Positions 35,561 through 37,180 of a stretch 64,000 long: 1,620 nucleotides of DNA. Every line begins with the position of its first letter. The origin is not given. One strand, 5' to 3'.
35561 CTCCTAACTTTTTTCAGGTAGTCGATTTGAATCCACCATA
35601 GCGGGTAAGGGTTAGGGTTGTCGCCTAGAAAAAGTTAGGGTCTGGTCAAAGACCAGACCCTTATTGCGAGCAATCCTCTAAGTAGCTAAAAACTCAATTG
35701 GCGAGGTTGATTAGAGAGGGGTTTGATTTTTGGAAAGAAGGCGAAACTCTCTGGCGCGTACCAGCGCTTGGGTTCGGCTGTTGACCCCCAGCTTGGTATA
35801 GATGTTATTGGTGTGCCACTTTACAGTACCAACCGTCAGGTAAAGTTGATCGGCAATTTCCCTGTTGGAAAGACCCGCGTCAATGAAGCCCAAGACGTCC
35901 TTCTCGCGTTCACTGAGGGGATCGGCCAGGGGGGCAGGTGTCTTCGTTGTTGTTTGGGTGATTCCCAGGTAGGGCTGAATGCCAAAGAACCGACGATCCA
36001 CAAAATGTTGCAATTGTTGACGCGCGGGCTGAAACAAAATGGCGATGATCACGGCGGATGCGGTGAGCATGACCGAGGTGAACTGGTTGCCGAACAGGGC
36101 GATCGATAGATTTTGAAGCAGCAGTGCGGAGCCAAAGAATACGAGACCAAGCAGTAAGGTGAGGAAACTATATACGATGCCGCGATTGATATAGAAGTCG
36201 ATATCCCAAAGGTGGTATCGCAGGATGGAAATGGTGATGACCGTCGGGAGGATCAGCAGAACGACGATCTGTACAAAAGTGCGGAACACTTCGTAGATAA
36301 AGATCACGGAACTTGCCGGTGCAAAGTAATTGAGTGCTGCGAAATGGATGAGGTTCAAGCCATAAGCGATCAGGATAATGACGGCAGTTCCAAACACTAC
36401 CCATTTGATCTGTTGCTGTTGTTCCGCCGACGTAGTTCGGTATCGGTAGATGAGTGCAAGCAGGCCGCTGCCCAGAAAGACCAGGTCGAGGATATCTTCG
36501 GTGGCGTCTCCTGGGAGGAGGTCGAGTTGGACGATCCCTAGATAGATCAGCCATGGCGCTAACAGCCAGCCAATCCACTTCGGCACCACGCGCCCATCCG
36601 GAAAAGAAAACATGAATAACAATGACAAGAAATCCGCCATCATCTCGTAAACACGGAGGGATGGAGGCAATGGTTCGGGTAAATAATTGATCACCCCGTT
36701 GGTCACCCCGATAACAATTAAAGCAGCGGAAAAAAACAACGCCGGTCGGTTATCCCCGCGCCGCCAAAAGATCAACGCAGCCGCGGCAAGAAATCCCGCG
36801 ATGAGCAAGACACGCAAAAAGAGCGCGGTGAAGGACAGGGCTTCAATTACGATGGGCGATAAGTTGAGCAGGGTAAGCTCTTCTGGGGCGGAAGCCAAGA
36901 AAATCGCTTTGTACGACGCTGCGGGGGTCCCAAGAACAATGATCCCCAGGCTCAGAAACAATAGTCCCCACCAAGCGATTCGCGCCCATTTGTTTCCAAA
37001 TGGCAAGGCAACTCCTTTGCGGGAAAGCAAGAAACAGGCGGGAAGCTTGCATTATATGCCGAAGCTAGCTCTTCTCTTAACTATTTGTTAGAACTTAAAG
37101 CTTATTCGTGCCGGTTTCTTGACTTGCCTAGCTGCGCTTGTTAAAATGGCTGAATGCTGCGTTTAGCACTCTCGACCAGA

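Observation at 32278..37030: Polytopic-membrane LuxR-type one-component regulator upstream of two tandem, independently terminated beta-lactamase-fold paralogs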

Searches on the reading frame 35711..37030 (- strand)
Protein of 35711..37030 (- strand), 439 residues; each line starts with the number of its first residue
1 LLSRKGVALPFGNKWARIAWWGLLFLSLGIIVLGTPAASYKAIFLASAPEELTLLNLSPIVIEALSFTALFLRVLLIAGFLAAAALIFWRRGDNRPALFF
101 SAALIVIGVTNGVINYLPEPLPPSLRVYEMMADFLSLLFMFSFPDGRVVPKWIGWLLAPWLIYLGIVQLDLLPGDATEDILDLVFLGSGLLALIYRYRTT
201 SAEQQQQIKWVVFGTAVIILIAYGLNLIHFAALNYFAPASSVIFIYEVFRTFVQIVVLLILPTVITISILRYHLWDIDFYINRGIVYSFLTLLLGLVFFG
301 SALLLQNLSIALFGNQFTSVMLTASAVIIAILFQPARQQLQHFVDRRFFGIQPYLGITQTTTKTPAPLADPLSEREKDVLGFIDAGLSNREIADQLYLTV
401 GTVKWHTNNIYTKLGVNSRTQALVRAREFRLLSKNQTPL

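Call 3: search_protein_families(library=pfam, proteins=[window:35711-37030:-], max_evalue=0.1)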
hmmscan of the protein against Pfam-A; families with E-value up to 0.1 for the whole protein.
window:35711-37030:- (439 aa): 4 families
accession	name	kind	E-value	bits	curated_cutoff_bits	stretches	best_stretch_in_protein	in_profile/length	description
PF00196.25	GerE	-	3.5e-17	62.2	23.5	1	370-425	1-56/57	Bacterial regulatory proteins, luxR family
PF13412.12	HTH_24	-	0.00011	22.2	21.9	1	384-408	15-39/48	Winged helix-turn-helix DNA-binding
PF02322.20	Cyt_bd_oxida_II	-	0.00042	20.2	35.6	1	14-141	189-281/302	Cytochrome bd terminal oxidase subunit II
PF08281.18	Sigma70_r4_2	-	0.043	13.9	25.7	1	373-404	12-44/54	Sigma-70, region 4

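Call 4: search_protein_families(library=ncbifam, proteins=[window:35711-37030:-], max_evalue=0.1)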
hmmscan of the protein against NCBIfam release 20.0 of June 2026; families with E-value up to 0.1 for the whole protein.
window:35711-37030:- (439 aa): 27 families (the best 25 are shown)
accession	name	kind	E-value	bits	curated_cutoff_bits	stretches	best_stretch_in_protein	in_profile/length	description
NF003420.0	PRK04841.1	equivalog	1.5e-12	46.4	537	1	370-429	837-896/903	HTH-type transcriptional regulator MalT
NF047785.1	respo_reg_MadR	equivalog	2.5e-12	46.6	300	1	367-427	144-204/209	MadR family response regulator transcription factor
NF007403.0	PRK09935.1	equivalog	1.3e-11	44.5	271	1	357-431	135-209/210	fimbria biosynthesis transcriptional regulator FimZ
TIGR03020.2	EpsA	equivalog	5.3e-11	42.6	170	1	369-426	188-245/247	XrtB/PEP-CTERM-associated transcriptional regulator EpsA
NF007505.1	PRK10100.1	equivalog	1e-10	41.7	250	1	371-427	144-200/204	biofilm master transcriptional regulator CsgD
NF052445.1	RespRegMctR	equivalog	4.1e-09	36.1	300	1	368-425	141-197/205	two-component system response regulator MctR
NF007935.0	PRK10651.1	equivalog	7.8e-09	35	250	1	369-427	153-211/216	two-component system response regulator NarL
NF007708.0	PRK10403.1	equivalog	2.1e-08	33.9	343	1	356-424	139-206/215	nitrate/nitrite response regulator protein NarP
NF052366.1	photon_PedR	equivalog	5.8e-08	32.8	120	1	372-425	3-55/74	photosynthetic electron transport-dependent transcriptional regulator PedR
NF011896.0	PRK15369.1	equivalog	1.5e-07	31.2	242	1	369-431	147-209/211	two component system response regulator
TIGR03541.1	reg_near_HchA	equivalog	1.5e-07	31.1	215.6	1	337-426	143-226/232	PA1136 family autoinducer-binding transcriptional regulator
NF050132.1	TransRegAbsR2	equivalog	4.3e-07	29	850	1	372-420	531-579/582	LuxR family transcriptional regulator AbsR2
NF008548.0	PRK11475.1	equivalog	8.2e-07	28.8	176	1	369-421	132-184/207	DNA-binding transcriptional activator BglJ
NF038181.1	reg_ATPase_IniR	equivalog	1.6e-06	26.7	750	1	361-424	756-819/827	isoniazid response ATPase/transcriptional regulator IniR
NF041232.1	BagY_FevT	exception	3.9e-06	26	700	1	371-421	296-346/367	LuxR family transcriptional regulator BagY/FevT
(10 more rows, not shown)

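Call 10: find_homologous_proteins(query=window:35711-37030:-)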
Query window:35711-37030:- (439 aa): 129 proteins with E <= 0.001 among 8000 candidates; the best 120 are listed.
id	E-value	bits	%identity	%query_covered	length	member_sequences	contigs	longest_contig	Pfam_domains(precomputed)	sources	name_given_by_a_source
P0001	1.3e-275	932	100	98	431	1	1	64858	PF00196.26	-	-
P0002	1.0e-201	689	74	97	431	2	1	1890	PF00196.26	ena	-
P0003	3.0e-183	628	67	98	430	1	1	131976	PF00196.26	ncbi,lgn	ncbi:MAG: helix-turn-helix transcriptional regulator [Anaerolineales bacterium]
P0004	2.6e-181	622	66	98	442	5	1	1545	PF00196.26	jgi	jgi:DNA-binding CsgD family transcriptional regulator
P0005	4.0e-180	618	66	96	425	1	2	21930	PF00196.26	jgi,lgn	jgi:DNA-binding CsgD family transcriptional regulator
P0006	1.4e-174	599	65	96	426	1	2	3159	PF00196.26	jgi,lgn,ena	-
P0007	8.7e-169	580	67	93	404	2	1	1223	PF00196.26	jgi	jgi:DNA-binding CsgD family transcriptional regulator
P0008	4.2e-158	545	68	82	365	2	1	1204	PF00196.26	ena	-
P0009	6.4e-151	521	66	82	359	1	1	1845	PF00196.26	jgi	jgi:LuxR family maltose regulon positive regulatory protein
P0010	8.3e-146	505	59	95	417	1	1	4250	PF00196.26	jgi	jgi:DNA-binding CsgD family transcriptional regulator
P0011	2.5e-132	460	55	95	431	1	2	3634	PF00196.26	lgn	-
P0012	2.5e-128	447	55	95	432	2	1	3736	PF00196.26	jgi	jgi:DNA-binding CsgD family transcriptional regulator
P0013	3.3e-128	447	54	95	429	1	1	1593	PF00196.26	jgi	jgi:DNA-binding CsgD family transcriptional regulator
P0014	4.0e-127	443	53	95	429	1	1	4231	PF00196.26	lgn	-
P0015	2.9e-125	437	53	95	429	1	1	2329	PF00196.26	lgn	-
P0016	5.2e-123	429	57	79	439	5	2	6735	PF00196.26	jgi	jgi:DNA-binding CsgD family transcriptional regulator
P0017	9.7e-121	422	53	89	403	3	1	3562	PF00196.26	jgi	jgi:DNA-binding CsgD family transcriptional regulator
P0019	2.0e-118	414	56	80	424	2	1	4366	PF00196.26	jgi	jgi:DNA-binding CsgD family transcriptional regulator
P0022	2.8e-38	150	37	60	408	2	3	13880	-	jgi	jgi:hypothetical protein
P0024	1.9e-33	134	33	76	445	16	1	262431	-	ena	-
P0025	8.1e-33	132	34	69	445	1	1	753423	-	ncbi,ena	-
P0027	3.4e-31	127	33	65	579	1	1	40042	PF13185.13,PF01590.33,PF13180.13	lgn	-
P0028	2.4e-30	124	34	62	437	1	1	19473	-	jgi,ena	jgi:hypothetical protein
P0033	1.5e-27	115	32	71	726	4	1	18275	PF07730.20,PF02518.32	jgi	-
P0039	3.4e-25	107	33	76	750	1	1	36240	PF07730.20,PF02518.32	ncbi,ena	-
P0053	2.2e-20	91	31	64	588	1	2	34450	PF17820.8,PF13180.13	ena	-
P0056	2.8e-18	84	31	64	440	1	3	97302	-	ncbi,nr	ncbi:MAG: hypothetical protein KA586_09315 [Candidatus Promineofilum sp.]|nr:hypothetical protein [P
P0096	7.6e-12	63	28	64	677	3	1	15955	PF07714.24,PF00069.32,PF03109.23,PF17667.8,PF01636.30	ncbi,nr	ncbi:MAG: serine/threonine protein kinase [Anaerolineae bacterium]|nr:serine/threonine protein kinas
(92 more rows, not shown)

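Call 13: find_encoding_contigs(protein=P0003, flank=8000, max_places=3)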
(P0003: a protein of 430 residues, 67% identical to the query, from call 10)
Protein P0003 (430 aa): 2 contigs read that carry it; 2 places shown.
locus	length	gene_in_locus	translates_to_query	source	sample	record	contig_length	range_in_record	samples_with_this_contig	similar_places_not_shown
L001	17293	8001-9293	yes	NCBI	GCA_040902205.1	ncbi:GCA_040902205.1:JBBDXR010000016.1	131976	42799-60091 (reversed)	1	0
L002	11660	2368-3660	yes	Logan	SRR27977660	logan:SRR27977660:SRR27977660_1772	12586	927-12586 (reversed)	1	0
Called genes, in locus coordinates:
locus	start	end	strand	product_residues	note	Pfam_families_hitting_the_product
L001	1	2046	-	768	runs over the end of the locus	PF00136:DNA_pol_B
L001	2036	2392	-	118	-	PF26485:DUF8156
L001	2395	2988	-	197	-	-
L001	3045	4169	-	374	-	PF00226:DnaJ, PF01556:DnaJ_C, PF27659:CHP02642 (faint), PF00684:DnaJ_CXXCXGXG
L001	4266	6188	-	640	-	PF00012:HSP70, PF06723:MreB_Mbl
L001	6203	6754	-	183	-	PF01025:GrpE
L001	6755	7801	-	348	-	PF01628:HrcA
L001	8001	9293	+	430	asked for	PF00196:GerE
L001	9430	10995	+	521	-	PF00144:Beta-lactamase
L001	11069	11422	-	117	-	-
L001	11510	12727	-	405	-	PF13529:Peptidase_C39_2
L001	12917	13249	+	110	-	-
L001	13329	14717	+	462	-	PF00919:UPF0004, PF04055:Radical_SAM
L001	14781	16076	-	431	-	PF05977:MFS_3, PF07690:MFS_1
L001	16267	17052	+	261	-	PF00561:Abhydrolase_1, PF12146:Hydrolase_4, PF12697:Abhydrolase_6, PF03096:Ndr, PF02230:Abhydrolase_2 (faint), PF00561:Abhydrolase_1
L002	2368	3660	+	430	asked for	PF00196:GerE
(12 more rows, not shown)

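Call 14: find_encoding_contigs(protein=P0005, flank=8000, max_places=3)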
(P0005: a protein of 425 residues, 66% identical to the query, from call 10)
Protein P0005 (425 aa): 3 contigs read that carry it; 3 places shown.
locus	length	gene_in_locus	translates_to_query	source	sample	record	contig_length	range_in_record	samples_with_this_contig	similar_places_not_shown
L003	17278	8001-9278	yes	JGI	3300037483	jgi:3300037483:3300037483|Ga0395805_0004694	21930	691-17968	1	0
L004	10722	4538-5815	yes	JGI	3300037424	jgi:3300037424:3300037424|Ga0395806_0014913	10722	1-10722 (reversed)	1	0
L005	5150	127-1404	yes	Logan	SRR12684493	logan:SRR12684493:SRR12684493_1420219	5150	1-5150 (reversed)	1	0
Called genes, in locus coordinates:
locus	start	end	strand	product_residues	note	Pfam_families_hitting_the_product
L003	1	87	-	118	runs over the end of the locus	PF26485:DUF8156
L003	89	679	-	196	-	-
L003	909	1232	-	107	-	-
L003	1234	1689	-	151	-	-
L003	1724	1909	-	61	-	-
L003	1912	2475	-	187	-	-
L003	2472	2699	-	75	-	-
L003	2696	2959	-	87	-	-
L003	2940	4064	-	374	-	PF00226:DnaJ, PF01556:DnaJ_C, PF27659:CHP02642 (faint), PF00684:DnaJ_CXXCXGXG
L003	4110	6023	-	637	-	PF00012:HSP70, PF06723:MreB_Mbl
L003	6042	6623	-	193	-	PF01025:GrpE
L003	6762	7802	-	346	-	PF01628:HrcA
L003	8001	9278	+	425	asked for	PF00196:GerE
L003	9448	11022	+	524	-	PF00144:Beta-lactamase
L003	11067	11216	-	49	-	-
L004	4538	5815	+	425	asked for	PF00196:GerE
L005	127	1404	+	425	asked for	PF00196:GerE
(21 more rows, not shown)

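Call 15: find_encoding_contigs(protein=P0010, flank=6000, max_places=2)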
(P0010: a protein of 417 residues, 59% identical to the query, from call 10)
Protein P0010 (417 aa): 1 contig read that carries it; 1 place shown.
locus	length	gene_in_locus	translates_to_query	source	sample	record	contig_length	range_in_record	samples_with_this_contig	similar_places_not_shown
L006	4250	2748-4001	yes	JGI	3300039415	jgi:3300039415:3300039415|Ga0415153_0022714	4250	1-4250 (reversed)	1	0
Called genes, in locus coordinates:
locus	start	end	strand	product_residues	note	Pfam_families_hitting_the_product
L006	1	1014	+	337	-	PF08240:ADH_N, PF00107:ADH_zinc_N, PF13602:ADH_zinc_N_2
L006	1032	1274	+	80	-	-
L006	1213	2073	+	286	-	PF14329:DUF4386 (weak)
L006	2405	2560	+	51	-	-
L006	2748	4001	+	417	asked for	PF00196:GerE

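Call 16: find_encoding_contigs(protein=P0016, flank=6000, max_places=2)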
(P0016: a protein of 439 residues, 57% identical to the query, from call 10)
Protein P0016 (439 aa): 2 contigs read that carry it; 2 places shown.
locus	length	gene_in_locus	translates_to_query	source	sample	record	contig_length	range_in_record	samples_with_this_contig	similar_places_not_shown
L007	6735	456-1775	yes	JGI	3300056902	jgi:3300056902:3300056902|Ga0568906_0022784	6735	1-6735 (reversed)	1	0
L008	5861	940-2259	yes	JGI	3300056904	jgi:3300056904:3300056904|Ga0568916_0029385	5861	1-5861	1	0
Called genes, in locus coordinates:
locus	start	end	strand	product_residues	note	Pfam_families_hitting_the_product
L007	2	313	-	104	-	?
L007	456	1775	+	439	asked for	PF00196:GerE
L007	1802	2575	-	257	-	PF01209:Ubie_methyltran, PF24675:NpmA (weak), PF05175:MTS, PF13847:Methyltransf_31, PF08241:Methyltransf_11, PF08242:Methyltransf_12, PF13649:Methyltransf_25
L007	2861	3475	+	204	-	PF04519:Bactofilin, PF09851:SHOCT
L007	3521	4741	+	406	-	PF01757:Acyl_transf_3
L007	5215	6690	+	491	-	-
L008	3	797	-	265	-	?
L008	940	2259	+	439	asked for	PF00196:GerE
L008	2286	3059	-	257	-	PF01209:Ubie_methyltran, PF24675:NpmA (weak), PF05175:MTS, PF13847:Methyltransf_31, PF08241:Methyltransf_11, PF08242:Methyltransf_12, PF13649:Methyltransf_25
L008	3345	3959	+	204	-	PF04519:Bactofilin, PF09851:SHOCT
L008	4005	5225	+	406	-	PF01757:Acyl_transf_3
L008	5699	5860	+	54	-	?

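Call 17: find_encoding_contigs(protein=P0014, flank=6000, max_places=2)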
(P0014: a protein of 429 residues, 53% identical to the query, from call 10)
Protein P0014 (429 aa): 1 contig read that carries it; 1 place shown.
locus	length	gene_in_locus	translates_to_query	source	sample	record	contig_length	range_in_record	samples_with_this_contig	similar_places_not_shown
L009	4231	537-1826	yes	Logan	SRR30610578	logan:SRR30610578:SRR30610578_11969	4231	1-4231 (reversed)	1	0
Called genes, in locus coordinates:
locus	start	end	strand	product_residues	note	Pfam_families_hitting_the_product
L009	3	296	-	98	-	?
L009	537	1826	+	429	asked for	PF00196:GerE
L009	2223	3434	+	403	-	PF01757:Acyl_transf_3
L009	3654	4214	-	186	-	PF13380:CoA_binding_2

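Call 18: find_encoding_contigs(protein=P0019, flank=6000, max_places=2)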
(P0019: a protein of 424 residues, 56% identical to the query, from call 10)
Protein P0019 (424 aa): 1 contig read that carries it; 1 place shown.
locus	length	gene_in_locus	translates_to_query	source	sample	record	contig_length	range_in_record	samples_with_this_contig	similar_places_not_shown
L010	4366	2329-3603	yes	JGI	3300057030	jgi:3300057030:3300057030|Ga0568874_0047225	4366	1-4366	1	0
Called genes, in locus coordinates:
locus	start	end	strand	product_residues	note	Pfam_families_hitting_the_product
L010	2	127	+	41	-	?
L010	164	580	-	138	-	-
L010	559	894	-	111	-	-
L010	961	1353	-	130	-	-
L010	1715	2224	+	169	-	PF00072:Response_reg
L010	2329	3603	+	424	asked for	PF00196:GerE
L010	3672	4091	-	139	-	PF02661:Fic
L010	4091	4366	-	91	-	?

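Call 22: search_protein_families(library=pfam, proteins=[P0022, P0024, P0025, P0028, P0033, P0039, P0027, P0053, P0096, P0056], max_evalue=0.01)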
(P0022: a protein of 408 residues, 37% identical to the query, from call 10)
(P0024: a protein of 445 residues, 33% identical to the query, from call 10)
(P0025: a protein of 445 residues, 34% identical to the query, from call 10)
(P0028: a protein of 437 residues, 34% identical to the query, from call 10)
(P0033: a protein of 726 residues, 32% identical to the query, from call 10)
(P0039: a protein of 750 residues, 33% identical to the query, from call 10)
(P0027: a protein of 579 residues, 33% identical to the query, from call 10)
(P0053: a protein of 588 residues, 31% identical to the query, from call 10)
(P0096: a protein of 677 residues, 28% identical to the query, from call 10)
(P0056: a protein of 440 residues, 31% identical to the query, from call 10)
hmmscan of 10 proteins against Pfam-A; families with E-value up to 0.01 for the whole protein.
P0022 (408 aa): 0 families

P0024 (445 aa): 0 families

P0025 (445 aa): 1 family
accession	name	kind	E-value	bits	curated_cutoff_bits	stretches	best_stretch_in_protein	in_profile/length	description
PF23370.1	Vp20_capsid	-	0.0011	19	27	1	120-168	95-143/176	Capsid protein Vp20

P0028 (437 aa): 0 families

P0033 (726 aa): 6 families
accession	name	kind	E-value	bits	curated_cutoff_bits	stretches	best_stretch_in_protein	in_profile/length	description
PF07730.19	HisKA_3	-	2.1e-14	54.2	24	1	507-574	1-68/68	Histidine kinase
PF02518.31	HATPase_c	-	9.8e-14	52.2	26.4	1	620-707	3-110/111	Histidine kinase-, DNA gyrase B-, and HSP90-like ATPase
PF01590.32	GAF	-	0.0001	23.3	22.4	0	439-484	90-133/133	GAF domain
PF13492.12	GAF_3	-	0.00036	21.4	27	1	425-484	65-127/129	GAF domain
PF13185.12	GAF_2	-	0.0011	19.7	28.6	0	438-485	90-136/136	GAF domain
PF13581.12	HATPase_c_2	-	0.0012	19.3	27.4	1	626-666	35-80/127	Histidine kinase-like ATPase domain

P0039 (750 aa): 5 families
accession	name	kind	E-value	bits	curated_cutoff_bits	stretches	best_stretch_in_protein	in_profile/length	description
PF07730.19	HisKA_3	-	1.6e-16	61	24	1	529-596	1-68/68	Histidine kinase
PF02518.31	HATPase_c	-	3e-12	47.4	26.4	1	640-730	3-109/111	Histidine kinase-, DNA gyrase B-, and HSP90-like ATPase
PF01590.32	GAF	-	6e-05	24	22.4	0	448-497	86-131/133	GAF domain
PF13581.12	HATPase_c_2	-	0.00023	21.6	27.4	1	646-690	35-81/127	Histidine kinase-like ATPase domain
PF13492.12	GAF_3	-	0.0036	18.1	27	0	455-496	84-124/129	GAF domain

P0027 (579 aa): 5 families
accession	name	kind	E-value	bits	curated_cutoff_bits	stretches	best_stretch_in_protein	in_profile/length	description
PF13185.12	GAF_2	-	4.9e-07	30.5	28.6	1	505-551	90-135/136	GAF domain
PF13180.12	PDZ_2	-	2.1e-05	25.1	27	1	48-126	1-76/80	PDZ domain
PF01590.32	GAF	-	2.4e-05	25.3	22.4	1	485-551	58-133/133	GAF domain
PF13492.12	GAF_3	-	0.00027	21.8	27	1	503-552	80-128/129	GAF domain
PF17820.7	PDZ_6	-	0.0059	16.8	27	0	66-91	5-30/54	PDZ domain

P0053 (588 aa): 5 families
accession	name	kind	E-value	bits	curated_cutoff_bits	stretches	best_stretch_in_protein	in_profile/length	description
PF17820.7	PDZ_6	-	6.2e-09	35.9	27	1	78-132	2-53/54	PDZ domain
PF13180.12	PDZ_2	-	4.4e-07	30.5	27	1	66-144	4-79/80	PDZ domain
PF00595.29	PDZ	-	0.00013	22.7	23.2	1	79-132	30-81/81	PDZ domain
PF14685.13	PDZ_Tricorn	-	0.00087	19.7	25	1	83-143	29-86/88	Tricorn protease PDZ domain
PF13492.12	GAF_3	-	0.0023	18.8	27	1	509-565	71-127/129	GAF domain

P0096 (677 aa): 6 families
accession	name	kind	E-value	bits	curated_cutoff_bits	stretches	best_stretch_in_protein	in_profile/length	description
PF00069.31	Pkinase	-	3.9e-49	167.9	31.7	1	386-637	1-255/263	Protein kinase domain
PF07714.23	PK_Tyr_Ser-Thr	-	4.3e-35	121.7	23.1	1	389-642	4-256/258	Protein tyrosine and serine/threonine kinase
PF17667.7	Pkinase_fungal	-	2.9e-06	26.7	24.1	1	496-562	300-368/387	Fungal protein kinase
PF01636.29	APH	-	8.6e-06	26.1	23.2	1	432-501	40-110/239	Phosphotransferase enzyme family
PF03109.22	ABC1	-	1.8e-05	24.4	22.9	1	458-535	144-215/244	ABC1 atypical kinase-like domain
PF06293.20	Kdo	-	7.4e-05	22.7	21.3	1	459-533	94-168/207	Lipopolysaccharide kinase (Kdo/WaaP) family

P0056 (440 aa): 0 families

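Call 36: find_encoding_contigs(protein=P0011, flank=5000, max_places=2)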
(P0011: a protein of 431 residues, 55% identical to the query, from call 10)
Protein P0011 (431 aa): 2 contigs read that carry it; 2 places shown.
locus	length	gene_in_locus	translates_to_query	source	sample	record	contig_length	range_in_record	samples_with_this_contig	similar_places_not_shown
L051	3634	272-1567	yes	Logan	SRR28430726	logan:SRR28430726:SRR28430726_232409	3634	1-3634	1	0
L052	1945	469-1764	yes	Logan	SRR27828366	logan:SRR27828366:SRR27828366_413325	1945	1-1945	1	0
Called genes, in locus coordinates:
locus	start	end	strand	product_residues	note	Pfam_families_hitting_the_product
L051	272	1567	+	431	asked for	PF00196:GerE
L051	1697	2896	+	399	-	PF01757:Acyl_transf_3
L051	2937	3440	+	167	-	PF08534:Redoxin (weak), PF00578:AhpC-TSA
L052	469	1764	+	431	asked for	PF00196:GerE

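Call 37: find_encoding_contigs(protein=P0012, flank=5000, max_places=2)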
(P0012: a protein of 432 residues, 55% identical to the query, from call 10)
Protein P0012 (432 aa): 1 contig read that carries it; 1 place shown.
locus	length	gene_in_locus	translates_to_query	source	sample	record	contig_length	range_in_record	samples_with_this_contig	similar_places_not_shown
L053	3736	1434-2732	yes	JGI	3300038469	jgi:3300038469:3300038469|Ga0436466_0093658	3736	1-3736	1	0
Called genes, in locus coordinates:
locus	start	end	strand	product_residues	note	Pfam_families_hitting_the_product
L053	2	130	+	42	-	?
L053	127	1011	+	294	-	PF00535:Glycos_transf_2, PF13641:Glyco_tranf_2_3, PF13506:Glyco_transf_21 (weak), PF13632:Glyco_trans_2_3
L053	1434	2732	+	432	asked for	PF00196:GerE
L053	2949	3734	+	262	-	?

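Call 38: find_encoding_contigs(protein=P0017, flank=5000, max_places=2)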
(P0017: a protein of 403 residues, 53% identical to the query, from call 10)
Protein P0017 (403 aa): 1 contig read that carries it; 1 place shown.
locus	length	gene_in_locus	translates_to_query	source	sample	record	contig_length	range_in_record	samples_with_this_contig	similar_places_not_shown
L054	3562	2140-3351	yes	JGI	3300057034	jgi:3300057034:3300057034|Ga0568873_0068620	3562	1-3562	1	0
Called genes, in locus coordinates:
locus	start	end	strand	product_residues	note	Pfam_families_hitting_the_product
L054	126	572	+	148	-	PF04657:DMT_YdcZ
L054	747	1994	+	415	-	PF00144:Beta-lactamase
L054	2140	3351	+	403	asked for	PF00196:GerE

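Call 39: find_encoding_contigs(protein=P0006, flank=5000, max_places=2)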
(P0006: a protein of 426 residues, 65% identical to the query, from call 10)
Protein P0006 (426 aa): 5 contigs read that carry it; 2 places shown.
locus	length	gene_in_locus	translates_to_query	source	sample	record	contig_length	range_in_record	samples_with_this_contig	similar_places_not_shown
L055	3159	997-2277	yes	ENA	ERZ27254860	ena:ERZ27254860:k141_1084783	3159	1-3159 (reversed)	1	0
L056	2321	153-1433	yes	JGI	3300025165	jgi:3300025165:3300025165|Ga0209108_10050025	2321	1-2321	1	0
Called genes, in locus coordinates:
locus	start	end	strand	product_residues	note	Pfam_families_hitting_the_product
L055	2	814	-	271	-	?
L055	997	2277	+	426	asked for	PF00196:GerE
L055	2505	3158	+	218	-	?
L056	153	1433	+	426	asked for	PF00196:GerE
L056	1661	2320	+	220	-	?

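Call 41: search_protein_families(library=pfam, proteins=[L053:2949-3734:+, L055:2505-3158:+, L054:747-1994:+, L007:5215-6690:+, L007:2861-3475:+], max_evalue=0.01)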
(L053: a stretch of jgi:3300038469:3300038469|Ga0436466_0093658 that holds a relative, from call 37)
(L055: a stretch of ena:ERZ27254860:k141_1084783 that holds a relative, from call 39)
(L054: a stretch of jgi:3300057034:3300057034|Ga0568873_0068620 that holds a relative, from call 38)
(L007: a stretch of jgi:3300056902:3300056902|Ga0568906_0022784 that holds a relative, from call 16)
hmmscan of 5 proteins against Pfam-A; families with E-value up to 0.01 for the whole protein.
L053:2949-3734:+ (262 aa): 1 family
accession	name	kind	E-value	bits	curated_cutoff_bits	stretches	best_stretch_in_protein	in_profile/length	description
PF01757.29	Acyl_transf_3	-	5.8e-22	78.6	31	1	8-258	2-227/326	Acyltransferase domain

L055:2505-3158:+ (218 aa): 1 family
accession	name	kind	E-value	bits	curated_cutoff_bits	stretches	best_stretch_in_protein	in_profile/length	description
PF00144.29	Beta-lactamase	-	1.4e-24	87.3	27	1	81-217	8-146/329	Beta-lactamase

L054:747-1994:+ (415 aa): 2 families
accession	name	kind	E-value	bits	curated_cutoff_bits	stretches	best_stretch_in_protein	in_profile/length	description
PF00144.29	Beta-lactamase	-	1.5e-58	198.9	27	1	50-389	1-313/329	Beta-lactamase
PF13354.11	Beta-lactamase2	-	0.002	17.9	22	1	95-129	17-51/214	Beta-lactamase enzyme family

L007:5215-6690:+ (491 aa): 2 families
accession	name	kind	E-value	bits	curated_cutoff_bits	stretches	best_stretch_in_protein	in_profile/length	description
PF14310.12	Fn3-like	-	0.0056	17.2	25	0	111-125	26-40/71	Fibronectin type III-like domain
PF19535.4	DUF6060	-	0.0086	16.1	26.5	0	110-143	91-122/171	Family of unknown function (DUF6060)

L007:2861-3475:+ (204 aa): 6 families
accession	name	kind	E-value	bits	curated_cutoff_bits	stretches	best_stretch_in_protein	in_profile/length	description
PF04519.19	Bactofilin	-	7.3e-09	36.2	27.9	1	24-118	11-97/98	Polymer-forming cytoskeletal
PF09851.14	SHOCT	-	1.9e-08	34.2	27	1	175-201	2-28/28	Short C-terminal domain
PF13349.12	DUF4097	-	0.00035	20.5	22.9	1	29-121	126-223/247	Toastrack DUF4097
PF05120.17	GvpG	-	0.00038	21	30.6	1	174-204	35-65/67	Gas vesicle protein G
PF20612.3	SHOCT_2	-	0.0021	18.7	24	1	176-194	16-34/53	SHOCT domain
PF23997.1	DUF7315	-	0.0088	16.9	27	0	133-165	62-94/102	Domain of unknown function (DUF7315)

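Call 51: predict_structure(alignment_id=A1)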
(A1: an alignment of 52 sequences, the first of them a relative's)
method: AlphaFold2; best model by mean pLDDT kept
length: 431 residues; sequences in the alignment: 52
mean_pLDDT: 86.8   pTM: 0.72
mean pLDDT of the five models: 86.8, 85.7, 85.4, 83.1, 82.6
residues with pLDDT >= 90: 247; 70-90: 140; 50-70: 38; < 50: 6
segments of 3 or more residues with pLDDT < 50: 349-353
pLDDT, mean of each block of 10 residues (from residue 1): 85 98 93 64 84 90 94 98 95 98 93 93 96 96 93 95 90 94 96 93 93 93 92 90 93 94 68 70 76 82 83 81 80 74 57 66 92 90 86 88 91 88 73 44
secondary structure, 60 per line:
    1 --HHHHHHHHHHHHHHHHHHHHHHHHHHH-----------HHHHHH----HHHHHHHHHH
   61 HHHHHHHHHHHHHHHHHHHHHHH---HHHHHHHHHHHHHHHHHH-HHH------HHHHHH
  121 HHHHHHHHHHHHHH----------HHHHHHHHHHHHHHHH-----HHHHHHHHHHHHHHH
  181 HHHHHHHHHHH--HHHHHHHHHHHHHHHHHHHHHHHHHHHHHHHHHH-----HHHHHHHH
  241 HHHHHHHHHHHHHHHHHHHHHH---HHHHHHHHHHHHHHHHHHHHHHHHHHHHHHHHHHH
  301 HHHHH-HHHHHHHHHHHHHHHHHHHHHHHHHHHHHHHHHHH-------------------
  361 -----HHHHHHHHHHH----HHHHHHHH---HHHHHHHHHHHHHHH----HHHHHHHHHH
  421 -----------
elements in order: H3-29 H41-46 H51-83 H87-104 H115-134 H145-160 H166-191 H194-227 H233-262 H266-305 H307-341 H366-376 H381-388 H392-406 H411-420
